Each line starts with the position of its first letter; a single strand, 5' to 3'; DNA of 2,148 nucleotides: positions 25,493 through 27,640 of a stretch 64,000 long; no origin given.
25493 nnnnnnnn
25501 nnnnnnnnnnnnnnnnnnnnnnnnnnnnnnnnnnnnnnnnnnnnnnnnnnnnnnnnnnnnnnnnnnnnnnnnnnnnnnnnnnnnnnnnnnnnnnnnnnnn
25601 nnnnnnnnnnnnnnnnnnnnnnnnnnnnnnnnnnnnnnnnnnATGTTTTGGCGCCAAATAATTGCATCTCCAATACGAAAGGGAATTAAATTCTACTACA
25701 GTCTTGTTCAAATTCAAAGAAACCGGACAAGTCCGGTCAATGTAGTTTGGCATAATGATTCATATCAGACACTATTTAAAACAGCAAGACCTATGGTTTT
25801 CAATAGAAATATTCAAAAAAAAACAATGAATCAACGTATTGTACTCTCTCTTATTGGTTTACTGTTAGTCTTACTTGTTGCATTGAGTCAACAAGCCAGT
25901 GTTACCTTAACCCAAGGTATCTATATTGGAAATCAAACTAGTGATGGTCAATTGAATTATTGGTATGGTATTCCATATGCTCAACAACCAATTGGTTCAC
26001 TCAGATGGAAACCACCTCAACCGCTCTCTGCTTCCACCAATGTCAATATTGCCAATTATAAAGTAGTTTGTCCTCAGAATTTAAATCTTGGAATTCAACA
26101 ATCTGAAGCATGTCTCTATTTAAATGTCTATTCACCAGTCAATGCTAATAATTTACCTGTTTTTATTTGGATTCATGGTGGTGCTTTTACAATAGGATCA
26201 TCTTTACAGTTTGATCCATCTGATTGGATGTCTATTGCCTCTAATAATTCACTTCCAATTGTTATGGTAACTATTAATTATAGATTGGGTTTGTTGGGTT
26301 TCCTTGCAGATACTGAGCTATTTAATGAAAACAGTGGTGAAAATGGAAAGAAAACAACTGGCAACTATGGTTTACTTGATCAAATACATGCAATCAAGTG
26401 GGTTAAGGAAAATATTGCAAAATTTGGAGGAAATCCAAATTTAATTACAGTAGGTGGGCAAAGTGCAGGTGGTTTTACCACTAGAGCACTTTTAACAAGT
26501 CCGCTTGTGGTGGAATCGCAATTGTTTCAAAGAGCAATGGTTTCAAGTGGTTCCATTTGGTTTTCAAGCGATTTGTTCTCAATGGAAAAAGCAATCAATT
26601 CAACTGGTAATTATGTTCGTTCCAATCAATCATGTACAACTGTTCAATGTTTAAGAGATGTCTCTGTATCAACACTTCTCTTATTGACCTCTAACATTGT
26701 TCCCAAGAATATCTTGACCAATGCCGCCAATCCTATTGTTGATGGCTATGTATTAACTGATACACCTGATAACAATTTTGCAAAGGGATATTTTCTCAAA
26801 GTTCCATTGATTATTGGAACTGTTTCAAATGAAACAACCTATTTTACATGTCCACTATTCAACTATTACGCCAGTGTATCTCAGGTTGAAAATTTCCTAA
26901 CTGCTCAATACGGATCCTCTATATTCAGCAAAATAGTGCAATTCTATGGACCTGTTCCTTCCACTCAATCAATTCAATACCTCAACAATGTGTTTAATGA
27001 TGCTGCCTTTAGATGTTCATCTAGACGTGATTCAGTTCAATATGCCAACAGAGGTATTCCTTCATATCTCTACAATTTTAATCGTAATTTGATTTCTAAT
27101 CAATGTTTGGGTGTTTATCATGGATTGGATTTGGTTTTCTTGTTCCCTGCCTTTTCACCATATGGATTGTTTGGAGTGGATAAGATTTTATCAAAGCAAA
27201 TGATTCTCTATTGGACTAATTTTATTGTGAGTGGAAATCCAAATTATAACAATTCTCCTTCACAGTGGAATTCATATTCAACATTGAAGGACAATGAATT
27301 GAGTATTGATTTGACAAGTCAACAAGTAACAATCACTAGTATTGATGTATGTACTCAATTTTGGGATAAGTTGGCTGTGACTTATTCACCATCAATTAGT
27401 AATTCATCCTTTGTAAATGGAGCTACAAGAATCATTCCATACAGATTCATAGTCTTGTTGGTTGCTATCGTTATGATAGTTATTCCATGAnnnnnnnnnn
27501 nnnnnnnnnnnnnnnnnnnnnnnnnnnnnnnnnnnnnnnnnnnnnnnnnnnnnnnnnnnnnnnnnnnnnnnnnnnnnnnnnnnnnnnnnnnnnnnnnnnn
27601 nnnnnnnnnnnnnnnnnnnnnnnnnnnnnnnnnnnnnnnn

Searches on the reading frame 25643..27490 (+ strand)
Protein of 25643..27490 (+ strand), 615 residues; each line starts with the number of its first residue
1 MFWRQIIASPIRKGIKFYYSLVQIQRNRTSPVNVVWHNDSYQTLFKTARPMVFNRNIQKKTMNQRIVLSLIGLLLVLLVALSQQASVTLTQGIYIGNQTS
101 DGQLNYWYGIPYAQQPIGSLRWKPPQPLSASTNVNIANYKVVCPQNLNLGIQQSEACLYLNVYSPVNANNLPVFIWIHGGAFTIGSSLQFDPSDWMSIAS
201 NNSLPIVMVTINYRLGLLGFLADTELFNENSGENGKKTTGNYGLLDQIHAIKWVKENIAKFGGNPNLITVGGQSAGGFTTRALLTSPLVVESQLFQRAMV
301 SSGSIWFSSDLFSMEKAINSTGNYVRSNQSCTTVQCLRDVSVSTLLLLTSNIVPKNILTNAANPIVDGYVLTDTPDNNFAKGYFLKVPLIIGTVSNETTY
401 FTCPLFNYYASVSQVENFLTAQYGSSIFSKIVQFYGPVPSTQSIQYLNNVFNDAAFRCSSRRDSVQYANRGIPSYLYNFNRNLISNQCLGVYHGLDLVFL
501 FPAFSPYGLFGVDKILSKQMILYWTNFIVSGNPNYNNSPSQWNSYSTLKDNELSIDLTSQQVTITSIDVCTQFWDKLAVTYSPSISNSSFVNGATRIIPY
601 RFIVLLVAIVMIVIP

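Call 62: search_protein_families(library=pfam, max_evalue=0.001, proteins=[window:25643-27490:+])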
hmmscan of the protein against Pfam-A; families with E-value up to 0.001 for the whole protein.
window:25643-27490:+ (615 aa): 3 families
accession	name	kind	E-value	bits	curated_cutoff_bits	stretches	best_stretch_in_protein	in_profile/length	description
PF00135.34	COesterase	-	8.5e-97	325.7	27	1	85-564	3-505/515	Carboxylesterase family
PF20434.5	BD-FAE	-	9.2e-09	35.6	26.8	0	160-215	1-57/215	BD-FAE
PF07859.19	Abhydrolase_3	-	3.8e-07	30.5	25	0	246-278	51-83/210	alpha/beta hydrolase fold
